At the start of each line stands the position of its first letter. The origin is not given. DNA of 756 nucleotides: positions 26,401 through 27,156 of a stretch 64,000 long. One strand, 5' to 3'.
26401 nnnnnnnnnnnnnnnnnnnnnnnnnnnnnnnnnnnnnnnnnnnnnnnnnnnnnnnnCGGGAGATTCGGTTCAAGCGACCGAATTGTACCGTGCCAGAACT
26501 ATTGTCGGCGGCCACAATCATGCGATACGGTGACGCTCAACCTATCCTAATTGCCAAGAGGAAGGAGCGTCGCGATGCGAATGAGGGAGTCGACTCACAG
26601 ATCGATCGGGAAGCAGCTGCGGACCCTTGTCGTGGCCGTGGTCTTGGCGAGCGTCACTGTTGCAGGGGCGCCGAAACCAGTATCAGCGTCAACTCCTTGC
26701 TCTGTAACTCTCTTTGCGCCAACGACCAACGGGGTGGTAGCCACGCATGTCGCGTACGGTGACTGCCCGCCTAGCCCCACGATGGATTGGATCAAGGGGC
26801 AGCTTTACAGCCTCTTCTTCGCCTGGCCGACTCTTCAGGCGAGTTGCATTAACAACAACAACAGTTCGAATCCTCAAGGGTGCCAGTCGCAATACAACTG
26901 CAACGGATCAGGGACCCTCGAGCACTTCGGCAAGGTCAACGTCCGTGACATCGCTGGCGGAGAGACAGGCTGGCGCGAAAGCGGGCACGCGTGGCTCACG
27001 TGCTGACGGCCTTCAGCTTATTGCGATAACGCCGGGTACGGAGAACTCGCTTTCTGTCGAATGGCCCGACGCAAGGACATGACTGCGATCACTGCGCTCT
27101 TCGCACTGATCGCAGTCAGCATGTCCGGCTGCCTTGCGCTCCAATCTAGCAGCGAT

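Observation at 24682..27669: Second low-GC block: ABC-2 exporter divergent from a small Cys-rich secreted protein and a lipoprotein (bacteriocin/toxin-immunity-like)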

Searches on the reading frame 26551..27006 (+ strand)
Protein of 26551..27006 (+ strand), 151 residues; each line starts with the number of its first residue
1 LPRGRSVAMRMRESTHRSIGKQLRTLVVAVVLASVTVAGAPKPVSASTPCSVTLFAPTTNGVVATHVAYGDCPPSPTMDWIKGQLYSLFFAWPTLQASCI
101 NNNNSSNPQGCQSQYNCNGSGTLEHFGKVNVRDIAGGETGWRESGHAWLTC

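Call 3: search_protein_families(library=pfam, proteins=[window:26551-27006:+], max_evalue=1)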
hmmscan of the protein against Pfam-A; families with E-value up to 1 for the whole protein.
window:26551-27006:+ (151 aa): 0 families

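Call 4: search_protein_families(library=ncbifam, proteins=[window:26551-27006:+], max_evalue=1)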
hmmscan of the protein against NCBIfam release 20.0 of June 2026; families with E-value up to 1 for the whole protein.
window:26551-27006:+ (151 aa): 0 families

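Call 10: find_homologous_proteins(query=window:26575-27006:+, max_evalue=0.01)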
Query window:26575-27006:+ (143 aa): 2 proteins with E <= 0.01 among 44 candidates.
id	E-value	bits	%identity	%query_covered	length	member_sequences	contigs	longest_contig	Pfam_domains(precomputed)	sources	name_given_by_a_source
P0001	6.2e-94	330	100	100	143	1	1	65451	-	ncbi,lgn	-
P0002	3.1e-50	188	68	78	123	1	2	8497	-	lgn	-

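Call 11: find_encoding_contigs(protein=P0002, flank=10000)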
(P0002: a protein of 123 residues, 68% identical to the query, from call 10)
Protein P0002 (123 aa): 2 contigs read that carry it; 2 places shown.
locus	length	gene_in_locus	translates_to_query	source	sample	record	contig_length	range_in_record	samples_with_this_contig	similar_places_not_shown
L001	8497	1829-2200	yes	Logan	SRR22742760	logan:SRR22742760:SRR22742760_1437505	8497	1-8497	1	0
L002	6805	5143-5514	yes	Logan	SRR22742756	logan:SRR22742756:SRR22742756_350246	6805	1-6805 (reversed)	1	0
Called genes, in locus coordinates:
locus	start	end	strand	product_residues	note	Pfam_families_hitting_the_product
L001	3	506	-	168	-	?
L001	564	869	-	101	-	-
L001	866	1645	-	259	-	PF00005:ABC_tran, PF13304:AAA_21 (weak)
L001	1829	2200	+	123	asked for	-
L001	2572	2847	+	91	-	-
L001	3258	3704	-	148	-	-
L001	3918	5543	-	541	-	-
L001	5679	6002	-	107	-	-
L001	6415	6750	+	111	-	-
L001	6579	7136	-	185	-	PF00027:cNMP_binding (weak)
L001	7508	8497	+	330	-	?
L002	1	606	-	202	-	?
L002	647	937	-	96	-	-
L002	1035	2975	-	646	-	-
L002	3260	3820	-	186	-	-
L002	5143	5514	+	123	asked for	-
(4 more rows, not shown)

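Call 12: find_encoding_contigs(protein=P0001, flank=10000)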
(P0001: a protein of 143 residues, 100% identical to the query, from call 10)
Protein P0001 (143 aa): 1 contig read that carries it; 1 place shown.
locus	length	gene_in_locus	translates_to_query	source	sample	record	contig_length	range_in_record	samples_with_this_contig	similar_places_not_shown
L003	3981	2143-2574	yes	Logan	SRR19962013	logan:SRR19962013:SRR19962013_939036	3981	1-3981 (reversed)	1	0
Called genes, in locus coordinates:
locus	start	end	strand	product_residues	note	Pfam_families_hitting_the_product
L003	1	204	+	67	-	?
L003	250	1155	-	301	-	PF26999:ABC-2_memb_rel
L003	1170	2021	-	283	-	PF00005:ABC_tran, PF13304:AAA_21 (faint)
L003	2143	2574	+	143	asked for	-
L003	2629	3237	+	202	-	-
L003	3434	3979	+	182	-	?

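Call 32: find_related_loci(query=A3, collection=genome_contigs, flank=8000)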
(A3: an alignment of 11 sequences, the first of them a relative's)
Query A3 (143 aa) in genome_contigs; peptide patterns used: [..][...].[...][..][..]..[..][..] (x = any residue, [..] = any of these).
10 stretches matched a pattern; 4 encode a relative of the query (tblastn E <= 1e-3); 4 distinct loci.
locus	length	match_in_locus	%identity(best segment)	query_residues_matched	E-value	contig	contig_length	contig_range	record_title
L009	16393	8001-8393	57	13-143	2e-48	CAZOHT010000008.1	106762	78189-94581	MAG TPA_asm: uncultured Anaerolineaceae bacterium isolate SRP173033_co1_331 genome assembly, contig: NODE_241_length_106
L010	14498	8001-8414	38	3-143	1e-21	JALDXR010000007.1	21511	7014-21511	MAG: Nocardioidaceae bacterium isolate MCT-CON-09 NODE_266_length_21511_cov_4.883203, whole genome shotgun sequence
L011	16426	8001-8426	30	3-143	2e-15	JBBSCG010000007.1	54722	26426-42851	MAG: Candidatus Limnocylindria bacterium isolate metawrap_la6_10 metawrap_la6_10_K_1548039_L_54722_cov_21.3920, whole ge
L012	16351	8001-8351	36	14-132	5e-15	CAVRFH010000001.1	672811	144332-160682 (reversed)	MAG: uncultured Chloroflexia bacterium isolate MFD04935.bin.2.120 genome assembly, contig: contig_11596, whole genome sh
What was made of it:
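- The four loci from genome assemblies come from Anaerolineaceae, Limnocylindria, Chloroflexia and Nocardioidaceae (call 32).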

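Call 42: search_solved_structures(query=A3, max_evalue=10, show_alignments=2)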
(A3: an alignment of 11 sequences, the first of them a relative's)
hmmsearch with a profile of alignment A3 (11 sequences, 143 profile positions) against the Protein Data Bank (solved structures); distinct sequences matched with E-value up to 10: 8.
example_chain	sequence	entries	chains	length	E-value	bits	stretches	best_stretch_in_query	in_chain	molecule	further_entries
5f7y_A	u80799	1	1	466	0.11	15.6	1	95-132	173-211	Adhesin binding fucosylated histo-blood group antigen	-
5f7k_A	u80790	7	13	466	0.13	15.4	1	95-132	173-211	Adhesin binding fucosylated histo-blood group antigen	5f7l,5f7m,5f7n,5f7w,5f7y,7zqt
8r4p_A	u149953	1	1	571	0.16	15.1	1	95-132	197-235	Adhesin binding fucosylated histo-blood group antigen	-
5f8q_A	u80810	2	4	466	0.29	14.3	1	95-130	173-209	Adhesin binding fucosylated histo-blood group antigen,Adhesin,Adhesin binding fucosylated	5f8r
5hvh_C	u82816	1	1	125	0.91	12.6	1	83-134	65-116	VHH-i83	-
6ii4_E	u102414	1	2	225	1.2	12.2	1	84-114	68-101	Heavy chain of L4A-14 Fab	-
3kyk_H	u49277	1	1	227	1.3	12.2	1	84-124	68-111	Heavy Chain Li33 IgG1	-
9j3j_A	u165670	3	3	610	1.9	11.6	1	18-80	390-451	ADP,ATP carrier protein 1, chloroplastic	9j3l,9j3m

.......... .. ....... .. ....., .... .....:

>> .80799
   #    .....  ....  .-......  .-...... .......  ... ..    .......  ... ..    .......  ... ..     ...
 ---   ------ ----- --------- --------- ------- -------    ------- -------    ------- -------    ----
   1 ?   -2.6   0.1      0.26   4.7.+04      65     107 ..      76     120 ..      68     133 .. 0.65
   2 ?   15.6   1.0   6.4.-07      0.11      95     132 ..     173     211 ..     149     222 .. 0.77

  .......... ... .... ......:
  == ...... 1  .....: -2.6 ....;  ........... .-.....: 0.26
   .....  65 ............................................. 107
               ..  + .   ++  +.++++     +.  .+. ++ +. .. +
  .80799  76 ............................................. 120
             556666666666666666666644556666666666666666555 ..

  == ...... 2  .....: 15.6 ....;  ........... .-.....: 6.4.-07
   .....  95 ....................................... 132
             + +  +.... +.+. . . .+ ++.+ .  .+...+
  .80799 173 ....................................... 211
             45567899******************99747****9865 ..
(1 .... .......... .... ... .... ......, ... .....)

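Call 56: search_protein_families(library=pfam, proteins=[L009:4341-5900:-, L009:3730-4698:-, L009:9358-10812:-, L010:9223-10179:+, L010:4570-5514:-, L010:3822-4535:-], max_evalue=0.01)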
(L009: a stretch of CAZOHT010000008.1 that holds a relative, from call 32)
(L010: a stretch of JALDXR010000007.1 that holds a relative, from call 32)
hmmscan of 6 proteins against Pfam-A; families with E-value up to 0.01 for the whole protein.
L009:4341-5900:- (519 aa): 3 families
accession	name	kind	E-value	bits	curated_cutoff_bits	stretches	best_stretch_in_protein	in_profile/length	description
PF02518.31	HATPase_c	-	2.4e-12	47.7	26.4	1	430-518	3-108/111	Histidine kinase-, DNA gyrase B-, and HSP90-like ATPase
PF13581.12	HATPase_c_2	-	2.4e-05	24.8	27.4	1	436-484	35-99/127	Histidine kinase-like ATPase domain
PF07730.19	HisKA_3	-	0.00014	22.7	24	1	337-387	1-57/68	Histidine kinase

L009:3730-4698:- (322 aa): 8 families
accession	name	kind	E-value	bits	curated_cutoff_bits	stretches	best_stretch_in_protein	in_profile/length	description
PF00072.30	Response_reg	-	1.5e-17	64.2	30.2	1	126-237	1-110/111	Response regulator receiver domain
PF00196.25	GerE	-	6.5e-15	54.9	23.5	1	257-310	2-55/57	Bacterial regulatory proteins, luxR family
PF08281.18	Sigma70_r4_2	-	9.9e-08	32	25.7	1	260-295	13-49/54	Sigma-70, region 4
PF07638.17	Sigma70_ECF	-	0.00033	21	21.1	1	261-294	140-173/185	ECF sigma factor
PF13384.12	HTH_23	-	0.0018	18.5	24.6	1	267-296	12-40/50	Homeodomain-like domain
PF04545.22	Sigma70_r4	-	0.0018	18.2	24.1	1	259-297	6-45/50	Sigma-70, region 4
PF13412.12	HTH_24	-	0.0039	17.2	21.9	1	272-296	17-41/48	Winged helix-turn-helix DNA-binding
PF13518.12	HTH_28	-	0.0047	17.4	25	0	264-295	4-35/52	Helix-turn-helix domain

L009:9358-10812:- (484 aa): 2 families
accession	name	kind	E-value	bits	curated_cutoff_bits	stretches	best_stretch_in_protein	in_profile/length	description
PF00899.27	ThiF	-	4.1e-27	95.3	28.1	1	185-457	2-229/238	ThiF family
PF01488.26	Shikimate_DH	-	0.0068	16.9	24.3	0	200-232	11-43/138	Shikimate / quinate 5-dehydrogenase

L010:9223-10179:+ (318 aa): 0 families

L010:4570-5514:- (314 aa): 1 family
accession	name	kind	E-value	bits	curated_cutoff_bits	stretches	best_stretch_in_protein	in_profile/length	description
PF05593.20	RHS_repeat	-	4.8e-06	27.3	22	0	69-111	1-37/38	RHS Repeat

L010:3822-4535:- (237 aa): 1 family
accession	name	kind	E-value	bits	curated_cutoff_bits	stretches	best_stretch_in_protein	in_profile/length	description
PF05593.20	RHS_repeat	-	9.7e-11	42.2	22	0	169-206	1-33/38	RHS Repeat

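Call 60: search_protein_families(library=pfam, alignment_id=A3, max_evalue=10)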
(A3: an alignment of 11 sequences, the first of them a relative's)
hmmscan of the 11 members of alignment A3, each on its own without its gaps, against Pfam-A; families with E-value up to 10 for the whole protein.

A. member 1, P0001 (143 aa): 1 family
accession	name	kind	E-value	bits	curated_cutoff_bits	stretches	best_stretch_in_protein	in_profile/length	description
PF03249.20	TSA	-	0.31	10.2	27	1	105-137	467-499/545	Type specific antigen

B. families by the number of members that match (of 11 scanned): 4 families
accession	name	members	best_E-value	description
PF05052.17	MerE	1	0.041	MerE protein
PF00890.30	FAD_binding_2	1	0.07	FAD binding domain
PF24335.1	DUF7503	1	0.15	Family of unknown function (DUF7503)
PF03249.20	TSA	1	0.31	Type specific antigen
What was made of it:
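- On Lactococcin 972 family (Pfam PF09683 / TIGR01653): 0 of 11 members match at E <= 10 (call 60).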

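Call 62: search_protein_families(library=padloc, proteins=[window:26575-27006:+], max_evalue=0.1)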
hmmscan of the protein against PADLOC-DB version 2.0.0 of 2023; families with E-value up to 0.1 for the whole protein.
window:26575-27006:+ (143 aa): 0 families

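Call 63: search_protein_families(library=phrogs, proteins=[window:26575-27006:+], max_evalue=0.1)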
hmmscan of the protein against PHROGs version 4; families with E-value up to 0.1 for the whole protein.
window:26575-27006:+ (143 aa): 0 families
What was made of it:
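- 26575..27006 (+): Founding member of an undescribed family of small secreted proteins, 143 aa. Signal peptide is residues 1-38 (26575-26688, cleavage after VSA). The mature part is 105 aa (26689-27003) with 6 Cys, 4 of them invariant in the family. It is acidic and folds as an Ig/Fn3-like beta-sandwich. Calls 3, 4, 60, 62 and 63 (no known family).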

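Call 64: list_cluster_members(proteins=[P0001, P0003, P0030, P0031, P0032, P0033, P0034, P0035, P0037, P0038])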
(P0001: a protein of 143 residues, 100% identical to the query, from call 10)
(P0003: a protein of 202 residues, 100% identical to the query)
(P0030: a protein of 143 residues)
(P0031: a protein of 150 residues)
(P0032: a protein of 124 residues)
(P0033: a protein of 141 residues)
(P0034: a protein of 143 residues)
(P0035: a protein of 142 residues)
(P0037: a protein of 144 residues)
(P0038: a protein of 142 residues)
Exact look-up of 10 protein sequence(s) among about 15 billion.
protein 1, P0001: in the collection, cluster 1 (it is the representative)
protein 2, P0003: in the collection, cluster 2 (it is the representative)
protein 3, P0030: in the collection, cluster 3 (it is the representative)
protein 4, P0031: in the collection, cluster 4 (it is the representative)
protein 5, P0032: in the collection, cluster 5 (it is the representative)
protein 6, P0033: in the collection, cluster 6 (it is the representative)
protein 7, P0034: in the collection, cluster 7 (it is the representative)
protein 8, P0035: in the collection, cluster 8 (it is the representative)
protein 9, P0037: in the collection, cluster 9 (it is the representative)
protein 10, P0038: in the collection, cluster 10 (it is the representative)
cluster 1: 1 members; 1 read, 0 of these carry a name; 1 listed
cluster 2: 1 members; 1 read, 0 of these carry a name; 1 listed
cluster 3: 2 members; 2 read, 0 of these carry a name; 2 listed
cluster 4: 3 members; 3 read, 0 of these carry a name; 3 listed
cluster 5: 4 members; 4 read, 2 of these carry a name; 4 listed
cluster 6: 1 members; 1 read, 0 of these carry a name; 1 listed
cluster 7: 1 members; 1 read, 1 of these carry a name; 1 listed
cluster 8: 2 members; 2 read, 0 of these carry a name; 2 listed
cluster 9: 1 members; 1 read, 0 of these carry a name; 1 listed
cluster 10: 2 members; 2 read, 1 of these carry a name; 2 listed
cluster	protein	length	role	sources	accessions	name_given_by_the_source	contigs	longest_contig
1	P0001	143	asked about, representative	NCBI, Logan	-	-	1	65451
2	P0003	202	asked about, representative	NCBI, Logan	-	-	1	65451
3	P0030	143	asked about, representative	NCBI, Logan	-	-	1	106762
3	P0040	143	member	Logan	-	-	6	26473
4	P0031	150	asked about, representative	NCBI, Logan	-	-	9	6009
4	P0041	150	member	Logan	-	-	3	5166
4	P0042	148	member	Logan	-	-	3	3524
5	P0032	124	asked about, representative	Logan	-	-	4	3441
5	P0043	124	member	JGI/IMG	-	hypothetical protein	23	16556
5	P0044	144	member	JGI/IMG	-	hypothetical protein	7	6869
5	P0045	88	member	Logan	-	-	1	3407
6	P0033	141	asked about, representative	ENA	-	-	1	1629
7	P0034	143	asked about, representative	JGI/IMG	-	hypothetical protein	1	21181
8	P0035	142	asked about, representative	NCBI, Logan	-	-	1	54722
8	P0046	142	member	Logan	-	-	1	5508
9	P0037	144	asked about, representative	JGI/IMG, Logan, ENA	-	-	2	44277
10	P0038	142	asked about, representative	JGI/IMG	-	hypothetical protein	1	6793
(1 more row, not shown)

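Call 81: find_related_loci(query=A3, collection=metagenome_contigs, flank=6000)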
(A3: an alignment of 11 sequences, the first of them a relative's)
Query A3 (143 aa) in metagenome_contigs; peptide patterns used: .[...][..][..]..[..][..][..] (x = any residue, [..] = any of these).
53 stretches matched a pattern; 4 encode a relative of the query (tblastn E <= 1e-3); 4 distinct loci.
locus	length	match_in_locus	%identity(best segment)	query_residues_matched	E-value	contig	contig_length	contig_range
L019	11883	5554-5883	42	35-143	8e-22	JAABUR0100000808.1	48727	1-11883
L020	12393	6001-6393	39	14-143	8e-22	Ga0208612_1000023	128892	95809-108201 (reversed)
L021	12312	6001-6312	34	41-143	1e-9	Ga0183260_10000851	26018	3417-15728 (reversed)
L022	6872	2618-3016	30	18-143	4e-8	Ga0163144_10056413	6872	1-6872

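Call 82: find_related_loci(query=A3, collection=viral_contigs, flank=6000)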
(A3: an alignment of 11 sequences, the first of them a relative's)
Query A3 (143 aa) in viral_contigs; peptide patterns used: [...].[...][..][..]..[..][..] (x = any residue, [..] = any of these).
4 stretches matched a pattern, but none encodes a relative of the query by tblastn (E <= 1e-3).
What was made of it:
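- On Anti-phage defence system / phage gene: No relative in viral_contigs (call 82).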
